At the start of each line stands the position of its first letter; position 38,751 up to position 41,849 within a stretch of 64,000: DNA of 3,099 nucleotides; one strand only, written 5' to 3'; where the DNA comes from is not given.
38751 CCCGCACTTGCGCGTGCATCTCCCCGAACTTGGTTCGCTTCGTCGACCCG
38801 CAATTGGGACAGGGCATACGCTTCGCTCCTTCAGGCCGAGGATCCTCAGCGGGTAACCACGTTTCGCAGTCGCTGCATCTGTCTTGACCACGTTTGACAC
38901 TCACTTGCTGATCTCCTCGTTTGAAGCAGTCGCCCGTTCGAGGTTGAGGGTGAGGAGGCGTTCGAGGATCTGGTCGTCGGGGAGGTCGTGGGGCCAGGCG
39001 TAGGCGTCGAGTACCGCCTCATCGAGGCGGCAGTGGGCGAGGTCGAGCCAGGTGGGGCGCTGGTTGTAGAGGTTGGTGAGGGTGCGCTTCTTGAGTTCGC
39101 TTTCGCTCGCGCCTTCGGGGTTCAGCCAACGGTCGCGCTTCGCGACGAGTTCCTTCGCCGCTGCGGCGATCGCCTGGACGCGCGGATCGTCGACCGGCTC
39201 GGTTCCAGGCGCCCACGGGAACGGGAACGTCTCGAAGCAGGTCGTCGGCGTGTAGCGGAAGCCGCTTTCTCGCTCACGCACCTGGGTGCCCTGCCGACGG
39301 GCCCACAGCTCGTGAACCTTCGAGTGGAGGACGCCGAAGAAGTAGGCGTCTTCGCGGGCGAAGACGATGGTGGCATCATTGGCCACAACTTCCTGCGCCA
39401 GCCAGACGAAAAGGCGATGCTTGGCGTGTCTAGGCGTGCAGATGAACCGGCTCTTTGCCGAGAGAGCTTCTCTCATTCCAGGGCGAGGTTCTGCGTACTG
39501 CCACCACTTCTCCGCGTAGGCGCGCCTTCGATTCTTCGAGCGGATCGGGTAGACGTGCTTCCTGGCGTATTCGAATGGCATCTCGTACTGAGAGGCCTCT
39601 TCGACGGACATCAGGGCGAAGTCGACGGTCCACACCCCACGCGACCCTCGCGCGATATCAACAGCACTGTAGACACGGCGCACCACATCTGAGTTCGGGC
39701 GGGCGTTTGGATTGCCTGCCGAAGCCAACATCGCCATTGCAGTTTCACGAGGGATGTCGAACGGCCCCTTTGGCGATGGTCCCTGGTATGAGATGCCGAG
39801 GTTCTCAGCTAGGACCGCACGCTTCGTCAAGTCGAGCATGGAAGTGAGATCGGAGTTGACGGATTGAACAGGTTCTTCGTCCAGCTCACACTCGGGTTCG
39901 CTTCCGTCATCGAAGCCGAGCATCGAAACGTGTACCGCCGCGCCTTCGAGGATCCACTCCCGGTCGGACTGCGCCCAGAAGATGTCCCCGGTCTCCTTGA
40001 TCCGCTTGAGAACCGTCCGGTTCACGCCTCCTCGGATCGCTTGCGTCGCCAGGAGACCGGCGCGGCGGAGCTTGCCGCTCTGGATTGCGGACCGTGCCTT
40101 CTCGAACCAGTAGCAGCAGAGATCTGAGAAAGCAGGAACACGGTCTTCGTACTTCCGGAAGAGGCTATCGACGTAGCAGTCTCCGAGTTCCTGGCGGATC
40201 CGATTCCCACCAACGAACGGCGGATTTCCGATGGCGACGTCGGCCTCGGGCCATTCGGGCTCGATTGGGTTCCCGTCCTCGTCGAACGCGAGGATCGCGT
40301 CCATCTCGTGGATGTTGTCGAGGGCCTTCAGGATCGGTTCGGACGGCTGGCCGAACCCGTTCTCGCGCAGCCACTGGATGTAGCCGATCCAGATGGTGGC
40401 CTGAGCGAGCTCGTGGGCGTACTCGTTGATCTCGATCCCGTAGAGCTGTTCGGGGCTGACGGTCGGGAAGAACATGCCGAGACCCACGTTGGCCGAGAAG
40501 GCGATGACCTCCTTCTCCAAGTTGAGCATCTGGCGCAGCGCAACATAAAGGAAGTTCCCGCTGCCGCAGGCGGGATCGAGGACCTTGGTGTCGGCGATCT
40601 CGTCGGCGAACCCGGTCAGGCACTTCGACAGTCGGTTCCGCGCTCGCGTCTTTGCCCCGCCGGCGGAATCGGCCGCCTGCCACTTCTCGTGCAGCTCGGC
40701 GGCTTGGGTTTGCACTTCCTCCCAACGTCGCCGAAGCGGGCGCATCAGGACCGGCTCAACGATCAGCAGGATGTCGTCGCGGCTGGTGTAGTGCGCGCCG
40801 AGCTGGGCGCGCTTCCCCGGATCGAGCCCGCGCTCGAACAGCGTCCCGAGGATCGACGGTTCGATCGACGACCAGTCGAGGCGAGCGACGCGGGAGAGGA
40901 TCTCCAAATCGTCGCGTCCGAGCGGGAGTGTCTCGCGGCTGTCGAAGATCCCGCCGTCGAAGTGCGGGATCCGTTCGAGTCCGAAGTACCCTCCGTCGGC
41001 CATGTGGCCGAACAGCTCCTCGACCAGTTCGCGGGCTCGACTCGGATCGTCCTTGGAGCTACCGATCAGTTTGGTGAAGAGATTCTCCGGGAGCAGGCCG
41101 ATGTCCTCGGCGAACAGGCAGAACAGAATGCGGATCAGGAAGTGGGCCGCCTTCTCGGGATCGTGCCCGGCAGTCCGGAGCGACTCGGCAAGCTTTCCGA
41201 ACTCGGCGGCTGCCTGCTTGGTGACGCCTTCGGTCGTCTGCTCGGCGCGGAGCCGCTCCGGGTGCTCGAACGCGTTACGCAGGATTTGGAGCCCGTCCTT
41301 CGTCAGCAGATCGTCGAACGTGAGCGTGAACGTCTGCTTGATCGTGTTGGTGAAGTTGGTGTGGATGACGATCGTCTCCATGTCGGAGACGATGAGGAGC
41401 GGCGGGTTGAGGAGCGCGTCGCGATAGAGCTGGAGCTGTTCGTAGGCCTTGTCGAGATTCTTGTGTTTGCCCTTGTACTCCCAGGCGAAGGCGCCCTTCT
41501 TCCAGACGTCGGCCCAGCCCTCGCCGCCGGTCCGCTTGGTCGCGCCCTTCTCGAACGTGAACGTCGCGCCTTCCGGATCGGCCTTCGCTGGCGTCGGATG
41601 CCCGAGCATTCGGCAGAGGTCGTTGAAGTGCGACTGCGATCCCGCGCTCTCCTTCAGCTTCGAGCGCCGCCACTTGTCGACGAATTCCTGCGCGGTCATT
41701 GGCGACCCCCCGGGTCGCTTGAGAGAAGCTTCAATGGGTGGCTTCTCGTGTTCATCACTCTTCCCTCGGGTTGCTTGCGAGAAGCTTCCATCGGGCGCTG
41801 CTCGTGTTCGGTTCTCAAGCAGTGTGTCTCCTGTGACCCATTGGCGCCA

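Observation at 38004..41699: MmeI-like Type IIL enzyme co-transcribed with a Zn-ribbon-HEPN protein and a 2TM mini-protein: possible composite R-M/abortive module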

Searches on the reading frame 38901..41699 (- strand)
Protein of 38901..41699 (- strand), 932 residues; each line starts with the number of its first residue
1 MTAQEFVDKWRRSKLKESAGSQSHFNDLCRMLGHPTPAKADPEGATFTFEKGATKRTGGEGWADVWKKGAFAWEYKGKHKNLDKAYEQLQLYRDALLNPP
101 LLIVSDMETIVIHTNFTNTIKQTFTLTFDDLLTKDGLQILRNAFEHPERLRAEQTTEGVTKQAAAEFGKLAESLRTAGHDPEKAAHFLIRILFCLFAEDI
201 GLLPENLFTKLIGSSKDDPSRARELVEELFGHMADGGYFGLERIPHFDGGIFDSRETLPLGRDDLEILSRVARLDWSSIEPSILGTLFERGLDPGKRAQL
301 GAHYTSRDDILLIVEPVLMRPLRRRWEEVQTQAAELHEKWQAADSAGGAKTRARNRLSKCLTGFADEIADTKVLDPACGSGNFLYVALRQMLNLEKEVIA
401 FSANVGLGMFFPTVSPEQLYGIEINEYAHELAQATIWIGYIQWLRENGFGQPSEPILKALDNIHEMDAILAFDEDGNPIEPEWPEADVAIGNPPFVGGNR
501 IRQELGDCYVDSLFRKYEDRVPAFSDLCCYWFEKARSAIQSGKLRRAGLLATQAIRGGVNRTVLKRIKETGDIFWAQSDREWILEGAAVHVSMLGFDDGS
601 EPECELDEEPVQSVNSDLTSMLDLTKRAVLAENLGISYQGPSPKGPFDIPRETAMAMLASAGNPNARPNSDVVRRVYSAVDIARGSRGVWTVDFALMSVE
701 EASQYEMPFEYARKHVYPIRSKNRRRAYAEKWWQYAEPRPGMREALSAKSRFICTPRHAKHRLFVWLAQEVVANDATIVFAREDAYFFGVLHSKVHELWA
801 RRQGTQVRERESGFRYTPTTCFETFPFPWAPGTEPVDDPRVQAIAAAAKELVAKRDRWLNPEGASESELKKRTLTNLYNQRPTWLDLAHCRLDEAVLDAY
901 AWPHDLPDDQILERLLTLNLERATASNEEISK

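Call 3: search_protein_families(library=pfam, proteins=[window:38901-41699:-], max_evalue=0.01)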
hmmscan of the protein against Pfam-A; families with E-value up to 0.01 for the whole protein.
window:38901-41699:- (932 aa): 7 families
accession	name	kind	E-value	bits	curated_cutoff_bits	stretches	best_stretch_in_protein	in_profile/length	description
PF20473.4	MmeI_Mtase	-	3.7e-26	92.3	27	1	358-598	8-250/259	MmeI, DNA-methyltransferase domain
PF20465.4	MmeI_hel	-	8.3e-13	49.3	27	1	183-252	2-75/75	MmeI, helicase spacer domain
PF20464.3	MmeI_N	-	3.2e-12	47.6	27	1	1-175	1-179/181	MmeI, N-terminal domain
PF20466.3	MmeI_TRD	-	4.5e-09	36.4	27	1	669-828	49-205/207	MmeI, target recognition domain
PF07669.17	Eco57I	-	1.7e-06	28.7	25.3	1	417-541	1-126/171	Eco57I restriction-modification methylase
PF20467.3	MmeI_C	-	0.0005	20.7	27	0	837-919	2-75/83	MmeI, C-terminal domain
PF02384.22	N6_Mtase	-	0.0008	19.3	20.4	1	357-441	34-102/311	N-6 DNA Methylase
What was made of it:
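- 38901..41699 (-): MmeI-family Type IIL/IIG restriction-modification enzyme, 932 aa. It comprises a PD-(D/E)XK nuclease, helical spacer, gamma-class N6-adenine methyltransferase, TRD and C-terminal domain. Pfam MmeI_N, MmeI_hel, MmeI_Mtase and MmeI_TRD are above cut-off (call 3).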

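Call 4: search_protein_families(library=padloc, proteins=[window:38901-41699:-], max_evalue=0.01)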
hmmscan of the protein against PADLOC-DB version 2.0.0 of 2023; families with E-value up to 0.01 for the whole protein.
window:38901-41699:- (932 aa): 35 families (the best 25 are shown)
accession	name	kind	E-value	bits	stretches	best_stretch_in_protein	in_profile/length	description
PDLC03627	REase_MTase_IIG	-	2.4e-270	897.8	2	1-474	2-516/1136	Type IIG restriction enzyme-methyltransferase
PDLC03599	REase_MTase_IIG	-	4.7e-125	416.6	2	361-926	340-929/959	Type IIG restriction enzyme-methyltransferase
PDLC03598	REase_MTase_IIG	-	2e-91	305.3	1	3-918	12-903/912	Type IIG restriction enzyme-methyltransferase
PDLC02643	DrmMI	-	4.9e-73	244.6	2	487-906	870-1276/1347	DrmMI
PDLC02646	DrmMI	-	5.3e-34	115.5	1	487-903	284-704/792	DrmMI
PDLC02644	DrmMI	-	1.5e-33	113.8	1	487-828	383-756/988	DrmMI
PDLC04134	mad2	-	1e-22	78.6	1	66-506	46-371/492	mads_2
PDLC02640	DrmMI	-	7e-19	65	1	546-909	549-916/1015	DrmMI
PDLC03618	REase_MTase_IIG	-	1.2e-18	63.9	1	487-838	867-1214/1429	Type IIG restriction enzyme-methyltransferase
PDLC02639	DrmMI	-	2.3e-12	44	1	477-598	574-693/803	DrmMI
PDLC02638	DrmMI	-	4.3e-10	36.4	1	487-542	873-927/935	DrmMI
PDLC03609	REase_MTase_IIG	-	7.8e-10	35.2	1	296-539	368-605/1066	Type IIG restriction enzyme-methyltransferase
PDLC02538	PglX|PglXI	-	4.8e-06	24.3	1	364-438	51-126/309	PglX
PDLC02528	PglX|PglXI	-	6.6e-06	22.1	1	362-434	283-351/1125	PglX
PDLC03629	REase_MTase_IIG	-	7.6e-06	22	1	348-438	411-511/1182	Type IIG restriction enzyme-methyltransferase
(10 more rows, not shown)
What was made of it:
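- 38901..41699 (-): PADLOC REase_MTase_IIG scores 2.4e-270 (call 4).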

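Call 6: search_protein_families(library=ncbifam, proteins=[window:38901-41699:-], max_evalue=1)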
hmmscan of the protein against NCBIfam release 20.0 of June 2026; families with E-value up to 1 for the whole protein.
window:38901-41699:- (932 aa): 6 families
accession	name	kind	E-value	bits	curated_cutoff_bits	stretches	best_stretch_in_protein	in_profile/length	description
NF033455.1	BREX_6_MTaseX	exception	2.4e-05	22.1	900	1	366-438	325-398/1319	BREX-6 system adenine-specific DNA-methyltransferase PglX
NF033452.1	BREX_1_MTaseX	exception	0.00091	17.2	500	1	364-437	308-376/1210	BREX-1 system adenine-specific DNA-methyltransferase PglX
NF047738.1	antiphage_MADS2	equivalog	0.0051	15.2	720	1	369-393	331-355/654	methylation-associated defense system DNA methyltransferase MAD2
TIGR02987.1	met_A_Alw26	exception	0.01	14.6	353.5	1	369-399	31-63/523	Alw26I/Eco31I/Esp3I family type II restriction adenine-specific DNA-methyltransferase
NF033451.1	BREX_2_MTaseX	equivalog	0.013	13.2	400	1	369-397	223-251/1185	BREX-2 system adenine-specific DNA-methyltransferase PglX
NF033454.1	BREX_5_MTaseX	exception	0.082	10.4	900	1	367-388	299-320/1404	BREX-5 system adenine-specific DNA-methyltransferase PglX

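Call 49: search_solved_structures(query=window:38901-41699:-, max_evalue=0.001, show_alignments=1)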
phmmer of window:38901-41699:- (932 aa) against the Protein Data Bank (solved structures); distinct sequences matched with E-value up to 0.001: 1.
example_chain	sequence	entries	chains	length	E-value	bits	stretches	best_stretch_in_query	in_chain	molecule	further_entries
5hr4_C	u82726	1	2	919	2.8e-46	161.5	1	4-598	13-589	MmeI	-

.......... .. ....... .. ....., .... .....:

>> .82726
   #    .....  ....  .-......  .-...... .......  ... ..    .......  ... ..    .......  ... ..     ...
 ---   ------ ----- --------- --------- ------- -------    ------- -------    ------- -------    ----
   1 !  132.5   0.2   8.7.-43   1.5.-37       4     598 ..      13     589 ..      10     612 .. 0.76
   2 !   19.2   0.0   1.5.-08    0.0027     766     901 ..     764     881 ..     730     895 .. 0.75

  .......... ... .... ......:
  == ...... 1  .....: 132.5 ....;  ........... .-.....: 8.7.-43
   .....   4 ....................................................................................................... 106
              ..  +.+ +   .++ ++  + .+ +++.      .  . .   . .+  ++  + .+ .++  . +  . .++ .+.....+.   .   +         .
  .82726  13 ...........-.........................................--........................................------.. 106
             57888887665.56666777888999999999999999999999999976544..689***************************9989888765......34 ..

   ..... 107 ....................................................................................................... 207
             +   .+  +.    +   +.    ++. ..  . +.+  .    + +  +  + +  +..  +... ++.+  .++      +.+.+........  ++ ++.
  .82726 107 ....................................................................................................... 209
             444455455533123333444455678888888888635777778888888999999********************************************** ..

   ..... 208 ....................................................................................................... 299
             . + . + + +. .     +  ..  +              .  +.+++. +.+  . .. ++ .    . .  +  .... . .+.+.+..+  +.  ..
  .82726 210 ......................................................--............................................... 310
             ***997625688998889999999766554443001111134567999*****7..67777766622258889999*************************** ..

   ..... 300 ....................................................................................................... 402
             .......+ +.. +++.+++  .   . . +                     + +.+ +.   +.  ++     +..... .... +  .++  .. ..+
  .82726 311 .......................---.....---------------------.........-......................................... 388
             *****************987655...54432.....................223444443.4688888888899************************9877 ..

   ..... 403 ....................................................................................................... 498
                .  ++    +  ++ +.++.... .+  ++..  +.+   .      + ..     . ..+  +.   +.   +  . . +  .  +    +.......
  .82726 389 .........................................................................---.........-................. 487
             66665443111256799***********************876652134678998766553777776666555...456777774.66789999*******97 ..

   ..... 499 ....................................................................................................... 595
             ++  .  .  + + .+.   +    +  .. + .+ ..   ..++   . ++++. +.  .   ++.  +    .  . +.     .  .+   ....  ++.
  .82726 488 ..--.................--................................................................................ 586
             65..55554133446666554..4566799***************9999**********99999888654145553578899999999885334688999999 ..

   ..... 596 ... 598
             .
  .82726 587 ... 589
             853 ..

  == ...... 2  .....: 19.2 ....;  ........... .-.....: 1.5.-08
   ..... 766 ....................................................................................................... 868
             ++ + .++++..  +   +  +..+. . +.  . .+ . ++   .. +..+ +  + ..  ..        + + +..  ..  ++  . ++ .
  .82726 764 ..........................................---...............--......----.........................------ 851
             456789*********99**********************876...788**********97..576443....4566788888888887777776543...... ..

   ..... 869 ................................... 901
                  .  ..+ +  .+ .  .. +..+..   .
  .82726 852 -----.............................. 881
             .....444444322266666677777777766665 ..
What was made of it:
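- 38901..41699 (-): PDB 5hr4 MmeI scores 2.8e-46, with D-X9-EXK and NPPF aligned (call 49).
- On MmeI family (Type IIL / IIG R-M enzyme): Aligned to MmeI D70/E80/K82 in 5hr4 (call 49). The motifs are aligned to MmeI (call 49).
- Checked: The D-X9-E-X-K motif (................) and the NPPF motif are aligned to those of MmeI (call 49).
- The enzyme is complete (calls 3, 4, 49).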

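Call 70: find_related_loci(query=window:38901-41699:-, collection=viral_contigs, flank=5000)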
Query window:38901-41699:- (932 aa) in viral_contigs; peptide patterns used: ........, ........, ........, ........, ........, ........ (x = any residue, [..] = any of these).
19 stretches matched a pattern; 18 encode a relative of the query (tblastn E <= 1e-3); 17 distinct loci.
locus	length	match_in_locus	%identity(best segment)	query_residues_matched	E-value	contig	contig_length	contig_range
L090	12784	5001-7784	60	2-928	0e+0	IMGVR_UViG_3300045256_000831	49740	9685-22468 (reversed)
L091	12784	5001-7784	61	2-923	0e+0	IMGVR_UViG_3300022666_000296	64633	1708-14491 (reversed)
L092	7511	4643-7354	59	1-897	0e+0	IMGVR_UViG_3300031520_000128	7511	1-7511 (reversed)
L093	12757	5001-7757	55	1-919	0e+0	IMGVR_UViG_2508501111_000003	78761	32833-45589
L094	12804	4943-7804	50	1-920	0e+0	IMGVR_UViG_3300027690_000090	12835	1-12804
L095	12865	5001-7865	49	1-925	0e+0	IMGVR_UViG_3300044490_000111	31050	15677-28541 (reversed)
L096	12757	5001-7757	50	3-923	0e+0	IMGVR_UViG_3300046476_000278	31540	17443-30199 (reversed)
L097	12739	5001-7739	50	1-920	0e+0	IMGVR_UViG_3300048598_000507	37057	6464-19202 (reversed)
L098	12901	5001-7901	45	1-932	0e+0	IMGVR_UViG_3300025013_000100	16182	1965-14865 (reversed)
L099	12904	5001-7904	53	1-924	0e+0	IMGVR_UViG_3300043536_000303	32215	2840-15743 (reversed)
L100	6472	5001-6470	63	1-487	0e+0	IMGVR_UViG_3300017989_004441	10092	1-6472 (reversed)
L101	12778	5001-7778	59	1-923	0e+0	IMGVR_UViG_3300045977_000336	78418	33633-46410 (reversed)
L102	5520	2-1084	52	563-923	3e-109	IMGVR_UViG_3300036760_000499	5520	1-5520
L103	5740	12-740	54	681-925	4e-69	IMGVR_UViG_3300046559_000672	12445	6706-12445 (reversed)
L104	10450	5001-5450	72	771-923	2e-54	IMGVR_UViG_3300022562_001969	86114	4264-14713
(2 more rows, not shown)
